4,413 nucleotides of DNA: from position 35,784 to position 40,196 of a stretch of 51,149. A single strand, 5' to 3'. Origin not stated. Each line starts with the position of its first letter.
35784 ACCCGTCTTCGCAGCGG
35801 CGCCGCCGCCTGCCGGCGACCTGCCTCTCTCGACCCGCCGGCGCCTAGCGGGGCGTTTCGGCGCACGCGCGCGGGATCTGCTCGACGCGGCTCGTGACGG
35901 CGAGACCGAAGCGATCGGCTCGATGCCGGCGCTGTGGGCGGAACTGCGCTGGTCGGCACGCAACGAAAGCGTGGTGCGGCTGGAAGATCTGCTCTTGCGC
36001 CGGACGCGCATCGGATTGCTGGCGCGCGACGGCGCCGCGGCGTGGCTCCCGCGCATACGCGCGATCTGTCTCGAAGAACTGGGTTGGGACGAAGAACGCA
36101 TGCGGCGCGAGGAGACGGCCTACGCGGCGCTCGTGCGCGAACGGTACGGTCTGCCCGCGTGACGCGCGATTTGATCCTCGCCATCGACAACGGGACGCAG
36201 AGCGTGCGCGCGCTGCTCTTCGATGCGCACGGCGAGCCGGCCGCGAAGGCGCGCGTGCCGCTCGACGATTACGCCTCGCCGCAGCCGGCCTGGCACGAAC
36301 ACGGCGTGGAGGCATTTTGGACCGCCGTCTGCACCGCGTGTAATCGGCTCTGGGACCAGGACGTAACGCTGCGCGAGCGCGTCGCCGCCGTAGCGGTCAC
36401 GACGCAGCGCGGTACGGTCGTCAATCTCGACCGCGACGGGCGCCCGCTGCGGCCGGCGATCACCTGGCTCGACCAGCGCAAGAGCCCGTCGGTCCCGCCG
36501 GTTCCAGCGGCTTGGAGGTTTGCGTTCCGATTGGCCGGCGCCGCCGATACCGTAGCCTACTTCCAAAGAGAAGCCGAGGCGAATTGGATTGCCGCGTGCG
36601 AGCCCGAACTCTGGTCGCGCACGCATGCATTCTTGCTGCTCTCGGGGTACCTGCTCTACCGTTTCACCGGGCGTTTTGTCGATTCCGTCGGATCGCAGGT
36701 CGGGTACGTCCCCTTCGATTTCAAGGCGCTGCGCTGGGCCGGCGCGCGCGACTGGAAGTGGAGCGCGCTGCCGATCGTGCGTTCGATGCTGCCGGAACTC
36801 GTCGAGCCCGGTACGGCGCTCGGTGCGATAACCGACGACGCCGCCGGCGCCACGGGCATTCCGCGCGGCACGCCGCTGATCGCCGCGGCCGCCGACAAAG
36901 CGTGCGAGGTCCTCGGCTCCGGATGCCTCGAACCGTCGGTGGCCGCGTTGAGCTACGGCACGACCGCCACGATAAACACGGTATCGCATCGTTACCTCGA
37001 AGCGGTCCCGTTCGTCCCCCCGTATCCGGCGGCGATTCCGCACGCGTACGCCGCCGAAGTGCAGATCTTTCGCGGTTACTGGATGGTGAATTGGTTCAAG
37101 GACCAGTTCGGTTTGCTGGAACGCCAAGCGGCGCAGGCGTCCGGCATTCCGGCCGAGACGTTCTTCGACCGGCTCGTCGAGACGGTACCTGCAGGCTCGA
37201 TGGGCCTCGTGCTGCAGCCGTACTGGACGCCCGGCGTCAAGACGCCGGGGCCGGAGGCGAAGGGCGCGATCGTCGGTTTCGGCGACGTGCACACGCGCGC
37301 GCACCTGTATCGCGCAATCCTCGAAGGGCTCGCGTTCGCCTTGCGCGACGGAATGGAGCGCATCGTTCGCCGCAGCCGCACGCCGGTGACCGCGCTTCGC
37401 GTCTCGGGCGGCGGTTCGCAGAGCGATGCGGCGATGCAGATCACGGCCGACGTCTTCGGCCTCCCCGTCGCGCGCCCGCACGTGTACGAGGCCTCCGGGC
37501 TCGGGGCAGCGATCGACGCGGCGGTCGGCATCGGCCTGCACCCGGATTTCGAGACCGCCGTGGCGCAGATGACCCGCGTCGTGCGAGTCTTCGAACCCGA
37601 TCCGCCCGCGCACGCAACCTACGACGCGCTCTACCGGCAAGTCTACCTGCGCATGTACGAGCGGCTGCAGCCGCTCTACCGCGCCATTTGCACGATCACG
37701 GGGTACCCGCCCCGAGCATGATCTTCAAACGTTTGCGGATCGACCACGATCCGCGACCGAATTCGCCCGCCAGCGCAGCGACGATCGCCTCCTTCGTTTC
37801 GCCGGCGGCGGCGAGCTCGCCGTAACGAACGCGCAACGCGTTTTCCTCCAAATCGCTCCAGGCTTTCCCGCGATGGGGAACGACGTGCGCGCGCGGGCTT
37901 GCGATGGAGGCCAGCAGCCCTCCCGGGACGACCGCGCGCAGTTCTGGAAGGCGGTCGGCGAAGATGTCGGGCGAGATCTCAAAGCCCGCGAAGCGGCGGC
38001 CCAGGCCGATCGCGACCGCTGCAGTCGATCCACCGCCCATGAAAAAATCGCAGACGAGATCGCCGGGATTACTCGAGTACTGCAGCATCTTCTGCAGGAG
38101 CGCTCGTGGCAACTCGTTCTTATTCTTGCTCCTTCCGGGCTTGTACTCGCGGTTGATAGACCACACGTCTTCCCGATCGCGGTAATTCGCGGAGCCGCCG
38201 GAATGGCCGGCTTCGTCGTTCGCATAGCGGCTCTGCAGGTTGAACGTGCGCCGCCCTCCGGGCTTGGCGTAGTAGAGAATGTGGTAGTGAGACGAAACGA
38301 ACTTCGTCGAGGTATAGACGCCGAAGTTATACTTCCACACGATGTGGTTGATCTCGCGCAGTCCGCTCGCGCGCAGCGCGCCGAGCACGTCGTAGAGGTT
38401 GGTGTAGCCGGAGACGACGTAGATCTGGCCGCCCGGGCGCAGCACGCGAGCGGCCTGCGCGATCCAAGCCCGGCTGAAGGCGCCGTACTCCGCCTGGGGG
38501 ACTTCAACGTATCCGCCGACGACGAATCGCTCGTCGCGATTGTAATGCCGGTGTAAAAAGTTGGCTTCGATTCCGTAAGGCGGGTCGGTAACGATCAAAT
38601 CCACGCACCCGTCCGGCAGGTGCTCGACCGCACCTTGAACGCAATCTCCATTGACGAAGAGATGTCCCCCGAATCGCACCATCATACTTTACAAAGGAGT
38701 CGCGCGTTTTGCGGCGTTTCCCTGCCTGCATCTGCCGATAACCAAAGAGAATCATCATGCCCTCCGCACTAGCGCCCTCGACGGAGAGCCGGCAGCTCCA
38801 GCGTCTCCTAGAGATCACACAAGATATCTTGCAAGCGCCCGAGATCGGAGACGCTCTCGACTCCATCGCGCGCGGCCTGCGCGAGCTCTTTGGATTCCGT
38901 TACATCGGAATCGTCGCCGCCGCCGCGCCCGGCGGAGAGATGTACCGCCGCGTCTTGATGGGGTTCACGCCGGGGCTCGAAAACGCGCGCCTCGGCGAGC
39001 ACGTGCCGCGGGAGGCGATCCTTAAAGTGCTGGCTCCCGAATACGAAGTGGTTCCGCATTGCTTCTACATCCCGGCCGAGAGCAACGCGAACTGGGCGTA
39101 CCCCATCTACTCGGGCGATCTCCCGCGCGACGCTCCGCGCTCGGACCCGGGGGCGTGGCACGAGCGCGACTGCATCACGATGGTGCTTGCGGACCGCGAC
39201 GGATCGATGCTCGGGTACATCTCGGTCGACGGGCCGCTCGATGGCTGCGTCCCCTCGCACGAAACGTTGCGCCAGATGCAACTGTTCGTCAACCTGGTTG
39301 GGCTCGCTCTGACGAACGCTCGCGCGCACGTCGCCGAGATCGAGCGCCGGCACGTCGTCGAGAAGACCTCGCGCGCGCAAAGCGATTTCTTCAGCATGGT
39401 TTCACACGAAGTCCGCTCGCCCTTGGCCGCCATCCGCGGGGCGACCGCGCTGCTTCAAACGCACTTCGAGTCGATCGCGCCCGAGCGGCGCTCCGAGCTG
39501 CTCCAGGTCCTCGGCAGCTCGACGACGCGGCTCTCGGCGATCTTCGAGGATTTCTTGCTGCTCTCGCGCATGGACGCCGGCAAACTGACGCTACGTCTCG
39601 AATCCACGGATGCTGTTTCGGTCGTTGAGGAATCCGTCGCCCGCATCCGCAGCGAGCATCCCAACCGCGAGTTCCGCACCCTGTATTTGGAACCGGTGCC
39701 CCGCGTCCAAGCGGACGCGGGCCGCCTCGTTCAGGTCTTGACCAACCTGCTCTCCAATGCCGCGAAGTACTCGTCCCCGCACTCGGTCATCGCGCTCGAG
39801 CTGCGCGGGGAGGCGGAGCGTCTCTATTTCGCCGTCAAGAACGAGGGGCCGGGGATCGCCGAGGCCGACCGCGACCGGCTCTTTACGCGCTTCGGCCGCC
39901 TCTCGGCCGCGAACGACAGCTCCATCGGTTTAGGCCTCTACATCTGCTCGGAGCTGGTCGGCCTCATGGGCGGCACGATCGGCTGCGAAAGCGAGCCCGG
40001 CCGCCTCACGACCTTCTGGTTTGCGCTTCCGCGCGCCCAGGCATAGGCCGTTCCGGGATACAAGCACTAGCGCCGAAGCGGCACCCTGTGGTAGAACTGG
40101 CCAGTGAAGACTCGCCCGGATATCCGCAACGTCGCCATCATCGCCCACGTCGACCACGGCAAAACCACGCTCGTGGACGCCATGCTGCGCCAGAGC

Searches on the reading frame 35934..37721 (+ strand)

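Call 62: search_protein_families(library=pfam, proteins=[window:35934-37721:+], max_evalue=0.00001)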
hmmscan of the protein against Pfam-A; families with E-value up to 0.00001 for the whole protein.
window:35934-37721:+ (595 aa): 2 families
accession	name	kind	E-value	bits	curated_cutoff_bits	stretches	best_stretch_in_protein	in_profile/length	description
PF00370.27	FGGY_N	-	1.7e-34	120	28.8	1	81-328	2-245/245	FGGY family of carbohydrate kinases, N-terminal domain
PF02782.22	FGGY_C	-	3.7e-31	108.9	27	1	337-531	1-196/198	FGGY family of carbohydrate kinases, C-terminal domain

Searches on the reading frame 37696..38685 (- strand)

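Call 62: search_protein_families(library=pfam, proteins=[window:37696-38685:-], max_evalue=0.00001)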
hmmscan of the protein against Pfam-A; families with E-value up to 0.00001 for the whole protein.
window:37696-38685:- (329 aa): 1 family
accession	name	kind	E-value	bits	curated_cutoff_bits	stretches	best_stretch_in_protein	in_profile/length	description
PF01555.25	N6_N4_Mtase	-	1.3e-35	123.8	26.7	1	28-241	1-215/221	DNA methylase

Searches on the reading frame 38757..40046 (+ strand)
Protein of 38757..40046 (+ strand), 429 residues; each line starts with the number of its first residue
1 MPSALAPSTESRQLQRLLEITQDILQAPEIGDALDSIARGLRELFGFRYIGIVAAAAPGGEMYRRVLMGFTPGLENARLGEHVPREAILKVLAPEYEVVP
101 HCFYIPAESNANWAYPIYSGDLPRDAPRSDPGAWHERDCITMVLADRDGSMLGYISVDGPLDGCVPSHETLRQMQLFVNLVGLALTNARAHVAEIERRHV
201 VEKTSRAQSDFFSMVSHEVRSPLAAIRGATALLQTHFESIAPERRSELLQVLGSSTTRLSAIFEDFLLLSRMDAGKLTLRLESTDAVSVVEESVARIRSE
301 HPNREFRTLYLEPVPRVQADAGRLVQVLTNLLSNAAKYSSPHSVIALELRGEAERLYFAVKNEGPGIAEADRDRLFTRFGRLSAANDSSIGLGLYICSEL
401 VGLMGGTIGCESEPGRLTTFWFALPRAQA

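Call 62: search_protein_families(library=pfam, proteins=[window:38757-40046:+], max_evalue=0.00001)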
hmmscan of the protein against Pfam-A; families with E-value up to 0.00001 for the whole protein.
window:38757-40046:+ (429 aa): 2 families
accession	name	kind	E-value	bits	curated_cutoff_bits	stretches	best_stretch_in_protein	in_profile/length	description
PF02518.31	HATPase_c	-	2.9e-24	86.1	26.4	1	320-427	2-110/111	Histidine kinase-, DNA gyrase B-, and HSP90-like ATPase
PF00512.31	HisKA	-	6.5e-17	61.8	26.9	1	207-275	1-66/66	His Kinase A (phospho-acceptor) domain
